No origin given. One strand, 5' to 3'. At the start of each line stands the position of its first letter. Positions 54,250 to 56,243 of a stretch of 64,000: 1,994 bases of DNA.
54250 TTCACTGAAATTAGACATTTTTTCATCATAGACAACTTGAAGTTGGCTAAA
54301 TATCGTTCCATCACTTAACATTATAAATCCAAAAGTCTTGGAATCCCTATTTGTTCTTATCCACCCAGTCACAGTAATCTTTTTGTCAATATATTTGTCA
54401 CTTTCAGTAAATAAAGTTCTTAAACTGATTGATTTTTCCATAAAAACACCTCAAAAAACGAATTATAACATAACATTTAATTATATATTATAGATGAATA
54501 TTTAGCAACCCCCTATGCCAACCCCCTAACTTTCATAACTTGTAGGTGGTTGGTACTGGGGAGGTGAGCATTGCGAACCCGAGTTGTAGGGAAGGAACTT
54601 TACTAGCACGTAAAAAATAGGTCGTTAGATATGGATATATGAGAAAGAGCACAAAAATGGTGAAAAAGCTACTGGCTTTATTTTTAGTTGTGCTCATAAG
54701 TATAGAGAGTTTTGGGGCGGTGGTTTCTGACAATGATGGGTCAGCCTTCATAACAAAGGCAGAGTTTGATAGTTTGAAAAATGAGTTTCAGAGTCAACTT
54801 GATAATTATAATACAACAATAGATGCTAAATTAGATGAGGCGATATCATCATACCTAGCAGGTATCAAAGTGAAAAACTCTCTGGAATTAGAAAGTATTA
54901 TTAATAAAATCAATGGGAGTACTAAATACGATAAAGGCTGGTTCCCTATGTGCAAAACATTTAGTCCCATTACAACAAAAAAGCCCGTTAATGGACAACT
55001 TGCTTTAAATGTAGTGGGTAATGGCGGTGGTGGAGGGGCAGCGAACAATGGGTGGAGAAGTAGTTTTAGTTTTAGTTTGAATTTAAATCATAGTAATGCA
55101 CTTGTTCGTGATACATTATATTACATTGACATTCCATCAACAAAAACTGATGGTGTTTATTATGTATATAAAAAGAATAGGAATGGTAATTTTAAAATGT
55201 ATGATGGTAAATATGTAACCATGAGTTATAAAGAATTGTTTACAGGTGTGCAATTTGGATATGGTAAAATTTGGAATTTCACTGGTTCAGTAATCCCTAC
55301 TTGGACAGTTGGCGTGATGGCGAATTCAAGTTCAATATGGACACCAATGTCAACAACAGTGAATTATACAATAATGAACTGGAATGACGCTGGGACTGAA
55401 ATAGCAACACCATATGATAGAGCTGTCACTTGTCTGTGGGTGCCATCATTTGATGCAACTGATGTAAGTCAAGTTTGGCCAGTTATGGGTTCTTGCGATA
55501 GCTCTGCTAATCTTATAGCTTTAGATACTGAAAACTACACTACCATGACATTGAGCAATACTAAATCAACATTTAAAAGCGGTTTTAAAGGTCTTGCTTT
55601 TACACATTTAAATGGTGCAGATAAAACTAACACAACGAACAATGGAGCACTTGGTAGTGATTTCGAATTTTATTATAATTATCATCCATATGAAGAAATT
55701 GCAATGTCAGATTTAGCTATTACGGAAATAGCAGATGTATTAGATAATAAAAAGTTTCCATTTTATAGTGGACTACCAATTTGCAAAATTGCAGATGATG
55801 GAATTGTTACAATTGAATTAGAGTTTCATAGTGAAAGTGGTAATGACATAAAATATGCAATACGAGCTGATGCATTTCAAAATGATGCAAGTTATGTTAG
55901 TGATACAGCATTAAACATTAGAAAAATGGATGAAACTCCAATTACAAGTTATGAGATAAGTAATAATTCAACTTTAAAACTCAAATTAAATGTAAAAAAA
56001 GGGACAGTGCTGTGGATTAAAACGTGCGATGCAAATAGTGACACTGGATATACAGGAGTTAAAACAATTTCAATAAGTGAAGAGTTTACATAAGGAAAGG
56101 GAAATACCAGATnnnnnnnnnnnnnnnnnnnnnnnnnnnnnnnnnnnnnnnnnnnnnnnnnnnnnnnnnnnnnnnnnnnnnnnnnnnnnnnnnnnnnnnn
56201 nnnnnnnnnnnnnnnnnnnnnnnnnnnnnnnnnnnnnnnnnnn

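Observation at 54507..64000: Two tandem pairs of secreted paralogues sharing a near-identical 5' cassette and mature N-terminus but with divergent bodies: candidate variable surface-protein system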

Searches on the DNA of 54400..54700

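Call 10: search_rna_families(source=window, start=54400, end=54700, threshold=evalue, max_evalue=10)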
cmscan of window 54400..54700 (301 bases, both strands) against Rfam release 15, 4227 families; matches with E-value up to 10: 3.
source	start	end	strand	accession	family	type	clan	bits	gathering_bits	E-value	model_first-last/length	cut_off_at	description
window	54461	54561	-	RF02325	TtnuHACA18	Gene; snRNA; snoRNA; HACA-box;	-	17.7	100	2.9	1-130/130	no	Tetrahymena snoRNA TtnuHACA18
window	54400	54461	-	RF01807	GIR1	Gene; ribozyme;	-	13.9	100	0.45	1-62/201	3'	GIR1 branching ribozyme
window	54605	54694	+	RF00254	mir-16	Gene; miRNA;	CL00085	13.1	36.5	6.7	14-69/82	no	mir-16 microRNA precursor family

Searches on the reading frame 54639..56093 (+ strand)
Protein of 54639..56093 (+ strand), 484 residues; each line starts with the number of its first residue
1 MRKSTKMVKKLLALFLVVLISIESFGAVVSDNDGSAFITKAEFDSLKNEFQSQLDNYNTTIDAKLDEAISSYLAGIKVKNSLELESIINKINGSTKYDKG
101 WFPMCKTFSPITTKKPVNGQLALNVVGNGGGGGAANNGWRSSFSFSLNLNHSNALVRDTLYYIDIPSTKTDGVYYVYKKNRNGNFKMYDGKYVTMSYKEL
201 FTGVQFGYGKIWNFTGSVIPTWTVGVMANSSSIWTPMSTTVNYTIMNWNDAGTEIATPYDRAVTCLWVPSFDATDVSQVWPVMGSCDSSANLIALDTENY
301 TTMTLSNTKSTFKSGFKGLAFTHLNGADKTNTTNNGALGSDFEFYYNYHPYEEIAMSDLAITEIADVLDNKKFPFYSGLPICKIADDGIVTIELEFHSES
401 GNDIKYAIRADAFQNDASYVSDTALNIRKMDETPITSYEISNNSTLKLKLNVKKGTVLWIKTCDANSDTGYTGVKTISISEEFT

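Call 7: search_protein_families(library=pfam, proteins=[window:54639-56093:+], max_evalue=1)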
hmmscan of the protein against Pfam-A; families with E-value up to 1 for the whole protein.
window:54639-56093:+ (484 aa): 0 families

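Call 13: find_homologous_proteins(query=window:54639-56093:+)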
Query window:54639-56093:+ (484 aa): 935 proteins with E <= 0.001 among 8000 candidates; the best 120 are listed.
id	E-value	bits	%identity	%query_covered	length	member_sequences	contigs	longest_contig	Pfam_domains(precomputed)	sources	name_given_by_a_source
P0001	0.0e+0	1078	100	99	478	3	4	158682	-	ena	-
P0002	1.6e-188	645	62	99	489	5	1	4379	-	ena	-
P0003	1.3e-183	629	59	100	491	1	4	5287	-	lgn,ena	-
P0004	4.9e-135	469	45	99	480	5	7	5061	-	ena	-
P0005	5.1e-135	469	47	96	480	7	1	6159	-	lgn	-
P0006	3.2e-132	460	44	98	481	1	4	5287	-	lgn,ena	-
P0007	1.4e-120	421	42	95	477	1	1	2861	-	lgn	-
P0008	7.1e-64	234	31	94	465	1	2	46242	-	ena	-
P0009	3.0e-54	203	32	99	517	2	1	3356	-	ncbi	-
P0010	1.1e-53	201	33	100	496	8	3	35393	-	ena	-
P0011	1.2e-53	200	33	99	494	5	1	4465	-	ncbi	-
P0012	3.5e-53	199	32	98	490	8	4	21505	-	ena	-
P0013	2.5e-52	196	30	98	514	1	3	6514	-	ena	-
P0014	8.9e-50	188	29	99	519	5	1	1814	-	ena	-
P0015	2.9e-49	186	33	97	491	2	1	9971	-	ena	-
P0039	1.1e-31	128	61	19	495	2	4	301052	-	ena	-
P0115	1.6e-28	118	85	15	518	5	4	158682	-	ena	-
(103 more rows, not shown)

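Call 17: find_encoding_contigs(protein=P0001, flank=10000, max_places=4)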
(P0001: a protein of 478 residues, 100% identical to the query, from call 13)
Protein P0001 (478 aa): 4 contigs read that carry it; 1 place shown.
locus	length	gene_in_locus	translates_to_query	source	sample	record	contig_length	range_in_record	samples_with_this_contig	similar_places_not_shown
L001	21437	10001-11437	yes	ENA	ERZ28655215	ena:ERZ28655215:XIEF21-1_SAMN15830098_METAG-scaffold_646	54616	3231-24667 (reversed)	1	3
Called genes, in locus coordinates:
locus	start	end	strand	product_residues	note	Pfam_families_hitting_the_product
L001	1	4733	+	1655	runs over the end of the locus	-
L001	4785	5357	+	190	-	-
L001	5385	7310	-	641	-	PF13476:AAA_23, PF13514:AAA_27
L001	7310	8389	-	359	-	PF00149:Metallophos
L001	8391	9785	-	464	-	PF01336:tRNA_anti-codon, PF00152:tRNA-synt_2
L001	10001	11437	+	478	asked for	-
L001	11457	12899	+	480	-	-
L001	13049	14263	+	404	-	PF01636:APH (weak)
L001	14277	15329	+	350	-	PF01008:IF-2B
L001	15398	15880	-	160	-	PF13635:DUF4143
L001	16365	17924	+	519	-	-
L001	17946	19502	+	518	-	-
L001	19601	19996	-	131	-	PF15919:HicB_lk_antitox, PF15970:HicB-like_2 (weak)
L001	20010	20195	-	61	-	PF07927:HicA_toxin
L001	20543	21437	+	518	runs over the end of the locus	-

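Call 37: predict_structure(alignment_id=A3)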
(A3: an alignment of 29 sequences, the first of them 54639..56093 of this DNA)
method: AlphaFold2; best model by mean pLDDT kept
length: 484 residues; sequences in the alignment: 29
mean_pLDDT: 85.2   pTM: 0.72
mean pLDDT of the five models: 85.2, 83.4, 83.0, 82.1, 82.0
residues with pLDDT >= 90: 258; 70-90: 163; 50-70: 45; < 50: 18
segments of 3 or more residues with pLDDT < 50: 1-3, 23-36
pLDDT, mean of each block of 10 residues (from residue 1): 62 71 44 50 81 87 81 69 95 92 93 92 87 68 84 57 81 95 91 95 82 72 92 95 83 78 94 94 89 94 93 83 73 73 93 93 91 95 95 97 96 91 93 91 96 96 95 97 87
secondary structure, 60 per line:
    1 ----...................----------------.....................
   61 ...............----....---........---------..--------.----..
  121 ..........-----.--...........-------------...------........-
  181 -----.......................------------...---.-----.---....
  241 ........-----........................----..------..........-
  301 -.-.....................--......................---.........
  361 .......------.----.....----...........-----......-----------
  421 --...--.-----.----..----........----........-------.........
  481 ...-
elements in order: H5-23 H40-75 E80-83 H87-94 E119-130 E139-149 E163-165 E172-179 E186-208 E221-223 E237-248 E254-277 E290-296 E304-324 E327-348 E352-355 E359-361 H362-367 E379-383 E388-398 E404-409 E445-452 E457-464 E472-483

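Call 42: fold_search(model_id=the predicted structure, library=pdb)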
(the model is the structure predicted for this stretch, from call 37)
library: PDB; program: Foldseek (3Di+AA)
matches with E <= 10: 716; with E <= 0.001: 2
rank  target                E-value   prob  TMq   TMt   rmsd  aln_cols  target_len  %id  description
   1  8ic1_A                3.5e-04  0.77  0.14  0.14  27.9       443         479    4  endo-alpha-D-arabinanase EndoMA1 D51N mutant from Microbacterium arabinogalactanolyticum in complex with arabinooligos (released 2023-08-16)
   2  8hhv_A                8.3e-04  0.60  0.14  0.14  28.5       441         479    5  endo-alpha-D-arabinanase EndoMA1 from Microbacterium arabinogalactanolyticum (released 2023-08-16)
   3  7bq5_A                2.6e-03  0.16  0.10  0.12  26.5       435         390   10  ZIKV sE bound to mAb Z6 (released 2021-03-24)
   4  8eee_E                3.7e-03  0.15  0.10  0.12  25.1       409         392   11  Crystal structure of a NHP anti-ZIKV neutralizing antibody rhMZ104-d in complex with ZIKV E glycoprotein (released 2023-08-30)
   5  5lbs_A                3.9e-03  0.12  0.09  0.11  25.4       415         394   11  structural basis of Zika and Dengue virus potent antibody cross-neutralization (released 2016-07-06)
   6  7a3u_A                5.0e-03  0.12  0.09  0.11  25.4       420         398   11  Crystal structure of Zika virus envelope glycoprotein in complex with the divalent F(ab')2 fragment of the broadly neu (released 2021-12-08)
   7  9od2_A                7.2e-03  0.11  0.10  0.12  28.3       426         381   12  Cryo-EM structure of modified Zika virus E protein dimer complexed with a neutralizing antibody SMZAb2 Fab (released 2026-01-21)
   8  2y7l_A                9.4e-03  0.21  0.14  0.19  24.9       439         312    8  Structure of N-terminal domain of Candida albicans Als9-2 in complex with human fibrinogen gamma peptide (released 2011-10-05)
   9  7yw8_A                1.3e-02  0.08  0.09  0.10  26.4       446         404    9  Crystal structure of zika E protein (released 2022-11-09)
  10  8eee_Z                1.3e-02  0.04  0.07  0.08  25.5       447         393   10  Crystal structure of a NHP anti-ZIKV neutralizing antibody rhMZ104-d in complex with ZIKV E glycoprotein (released 2023-08-30)
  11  4lee_A                1.8e-02  0.23  0.16  0.21  22.0       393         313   10  Structure of the Als3 adhesin from Candida albicans, residues 1-313 (mature sequence), triple mutant in the binding ca (released 2014-05-14)
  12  3b07_B                2.2e-02  0.05  0.06  0.10  33.2       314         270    7  Crystal structure of octameric pore form of gamma-hemolysin from Staphylococcus aureus (released 2011-10-12)
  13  3ecq_A                2.8e-02  0.11  0.15  0.07  30.4       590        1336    9  Endo-alpha-N-acetylgalactosaminidase from Streptococcus pneumoniae: SeMet structure (released 2008-09-09)
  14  7b09_A                2.8e-02  0.04  0.08  0.09  44.4       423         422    8  Puumala virus glycoprotein (Gc) in complex with fab fragment P-4G2. (released 2020-12-16)
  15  5lcv_B                2.9e-02  0.08  0.09  0.10  24.9       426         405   10  Structural basis of Zika and Dengue virus potent antibody cross-neutralization (released 2016-07-06)
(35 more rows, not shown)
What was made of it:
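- On Bi-component leukocidin / beta-pore-forming toxins: Foldseek hits to hemolysins have probability 0.02-0.05 and TM below 0.1 (call 42).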

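Call 49: fold_search(model_id=the predicted structure, library=viral)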
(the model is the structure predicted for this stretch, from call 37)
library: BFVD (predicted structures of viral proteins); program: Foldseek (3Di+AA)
matches with E <= 10: 691; with E <= 0.001: 1
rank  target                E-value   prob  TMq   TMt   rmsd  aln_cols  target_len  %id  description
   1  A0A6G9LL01            7.7e-04  0.60  0.15  0.12  50.7       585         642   10  BppU N-terminal domain-containing protein [Enterococcus phage vipetofem]
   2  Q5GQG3                1.1e-03  0.33  0.13  0.06  27.5       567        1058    6  Hypothetical-Protein / belonging to T4-LIKE GC: 864 [Synechococcus phage S-PM2]
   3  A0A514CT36            1.8e-03  0.18  0.11  0.10  27.2       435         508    8  Tail fiber protein [Achromobacter phage Motura]
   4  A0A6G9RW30            2.4e-03  0.33  0.12  0.10  44.7       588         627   10  Uncharacterized protein [Halorubrum virus Serpecor1]
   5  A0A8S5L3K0            3.8e-03  0.16  0.08  0.07  24.5       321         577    8  Maturation protein (Fragment) [ssRNA phage SRR6960799_3]
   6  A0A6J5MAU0            5.4e-03  0.18  0.13  0.07  36.8       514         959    8  Uncharacterized protein [uncultured Caudovirales phage]
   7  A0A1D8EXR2            5.7e-03  0.08  0.07  0.06  26.3       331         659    8  Lipase [Mycobacterium phage Kersh]
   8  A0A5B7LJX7            6.3e-03  0.05  0.07  0.04  46.3       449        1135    9  Envelopment polyprotein [Lena virus]
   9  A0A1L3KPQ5            6.7e-03  0.04  0.06  0.03  47.3       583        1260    9  (no name in the UniProt tables at hand)
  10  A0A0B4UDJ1            7.0e-03  0.10  0.08  0.05  41.8       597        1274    6  Minor capsid protein [Thaumetopoea pityocampa cypovirus 5]
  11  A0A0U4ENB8            7.4e-03  0.08  0.08  0.05  26.2       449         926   10  Genome polyprotein (Fragment) [Zika virus]
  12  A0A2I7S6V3            7.4e-03  0.06  0.09  0.05  37.2       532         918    9  (no name in the UniProt tables at hand)
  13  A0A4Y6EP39            7.8e-03  0.16  0.12  0.07  45.6       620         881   10  Minor tail protein [Mycobacterium phage Fulbright]
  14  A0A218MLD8            8.2e-03  0.30  0.13  0.17  24.5       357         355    5  Putative gp73 [uncultured virus]
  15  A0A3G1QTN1            1.0e-02  0.12  0.12  0.09  41.7       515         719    7  Uncharacterized protein [Erwinia phage phiEaP8]
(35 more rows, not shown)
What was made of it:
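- The weak BFVD hits include BppU and tail-fibre proteins (call 49). The BFVD matches have TM 0.15 or less (call 49).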

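Call 70: find_encoding_contigs(protein=P0039, flank=10000, max_places=2)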
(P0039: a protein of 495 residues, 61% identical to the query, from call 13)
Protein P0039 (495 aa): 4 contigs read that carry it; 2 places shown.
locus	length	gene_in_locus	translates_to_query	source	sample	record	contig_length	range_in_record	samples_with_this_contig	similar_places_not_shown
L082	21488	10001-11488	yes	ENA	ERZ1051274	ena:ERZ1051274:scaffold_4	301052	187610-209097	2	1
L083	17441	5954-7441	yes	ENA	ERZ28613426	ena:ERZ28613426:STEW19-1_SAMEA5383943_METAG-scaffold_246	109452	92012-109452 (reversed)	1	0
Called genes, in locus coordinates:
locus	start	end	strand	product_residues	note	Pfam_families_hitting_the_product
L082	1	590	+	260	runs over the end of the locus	PF02578:Cu-oxidase_4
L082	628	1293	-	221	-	PF02390:Methyltransf_4, PF13847:Methyltransf_31 (faint)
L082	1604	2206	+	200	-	-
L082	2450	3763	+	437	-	PF13173:AAA_14, PF13635:DUF4143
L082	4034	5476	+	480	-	-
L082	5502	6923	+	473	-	-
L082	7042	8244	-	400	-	PF13173:AAA_14, PF13635:DUF4143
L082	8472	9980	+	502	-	-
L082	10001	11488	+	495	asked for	-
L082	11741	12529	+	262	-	PF02557:VanY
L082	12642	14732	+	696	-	PF00009:GTP_EFTU, PF22042:EF-G_D2, PF03144:GTP_EFTU_D2, PF14492:EFG_III, PF16658:RF3_C, PF03764:EFG_IV, PF00679:EFG_C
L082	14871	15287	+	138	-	PF19127:Choline_bind_3 (weak), PF01473:Choline_bind_1 (faint), PF19127:Choline_bind_3 (weak), PF19085:Choline_bind_2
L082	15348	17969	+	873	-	-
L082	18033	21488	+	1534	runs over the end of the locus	PF07523:Big_3 (faint), PF03382:DUF285, PF19127:Choline_bind_3 (faint)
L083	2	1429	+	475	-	?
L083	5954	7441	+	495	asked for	-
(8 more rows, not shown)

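Call 73: search_protein_families(library=ncbifam, proteins=[window:54639-56093:+, L001:17946-19502:+, L001:20525-21437:+], max_evalue=1)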
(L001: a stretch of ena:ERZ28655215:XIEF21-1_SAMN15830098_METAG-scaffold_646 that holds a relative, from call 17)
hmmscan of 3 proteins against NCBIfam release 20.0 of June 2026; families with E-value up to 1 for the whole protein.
window:54639-56093:+ (484 aa): 0 families

L001:17946-19502:+ (518 aa): 1 family
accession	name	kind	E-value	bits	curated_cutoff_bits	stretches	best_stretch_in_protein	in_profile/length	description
NF008689.0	PRK11712.1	equivalog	0.026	13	594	1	374-441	223-290/489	ribonuclease G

L001:20525-21437:+ (304 aa): 0 families
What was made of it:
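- On Bi-component leukocidin / beta-pore-forming toxins: No Pfam or NCBIfam hit (calls 7, 73).
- There is no hit to any toxin family in Pfam or NCBIfam (calls 7, 73).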

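Call 74: search_protein_families(library=phrogs, proteins=[window:54639-56093:+, L001:17946-19502:+, L001:20525-21437:+], max_evalue=1)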
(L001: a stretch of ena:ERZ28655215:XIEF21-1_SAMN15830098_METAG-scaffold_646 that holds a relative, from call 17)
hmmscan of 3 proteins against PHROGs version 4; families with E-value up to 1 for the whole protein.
window:54639-56093:+ (484 aa): 0 families

L001:17946-19502:+ (518 aa): 1 family
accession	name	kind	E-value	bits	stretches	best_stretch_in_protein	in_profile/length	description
phrog_13872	-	unknown function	0.31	12.5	0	10-49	10-47/110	-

L001:20525-21437:+ (304 aa): 0 families
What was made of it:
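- Tried and rejected: Pfam, NCBIfam and PHROGs scans of the proteins gave nothing significant (calls 7, 73, 74).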

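Call 93: find_encoding_contigs(protein=P0115, flank=8000, max_places=2)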
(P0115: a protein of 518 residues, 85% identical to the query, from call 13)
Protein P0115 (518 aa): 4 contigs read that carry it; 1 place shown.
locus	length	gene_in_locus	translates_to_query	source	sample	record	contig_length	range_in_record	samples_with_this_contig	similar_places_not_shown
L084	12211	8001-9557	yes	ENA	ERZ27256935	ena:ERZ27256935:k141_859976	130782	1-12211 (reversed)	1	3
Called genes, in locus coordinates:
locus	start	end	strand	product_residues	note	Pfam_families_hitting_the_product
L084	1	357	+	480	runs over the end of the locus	-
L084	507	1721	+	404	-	PF01636:APH (weak)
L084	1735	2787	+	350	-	PF01008:IF-2B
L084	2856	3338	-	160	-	PF13635:DUF4143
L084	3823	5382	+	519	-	-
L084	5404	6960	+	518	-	-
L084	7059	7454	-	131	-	PF15919:HicB_lk_antitox, PF15970:HicB-like_2 (weak)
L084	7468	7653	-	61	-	PF07927:HicA_toxin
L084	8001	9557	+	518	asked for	-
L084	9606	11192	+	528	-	-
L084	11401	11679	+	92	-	PF04221:RelB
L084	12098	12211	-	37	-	?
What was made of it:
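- The gene order is the same in the four assemblies that carry the locus (calls 17, 93).
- Tried and rejected: Strain-level variation could therefore only be judged from the four assemblies with identical neighbourhoods (calls 17, 93).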

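Call 100: search_dna_similar(query=window:54639-56093:+, collection=phages, mode=protein, max_evalue=0.01, max_rows=10)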
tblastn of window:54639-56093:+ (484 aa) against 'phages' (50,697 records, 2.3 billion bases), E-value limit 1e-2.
No match.

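Call 102: search_dna_similar(query=window:54639-56093:+, collection=plasmids, mode=protein, max_evalue=0.01, max_rows=10)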
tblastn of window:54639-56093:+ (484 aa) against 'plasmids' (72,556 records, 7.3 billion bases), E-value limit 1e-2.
No match.
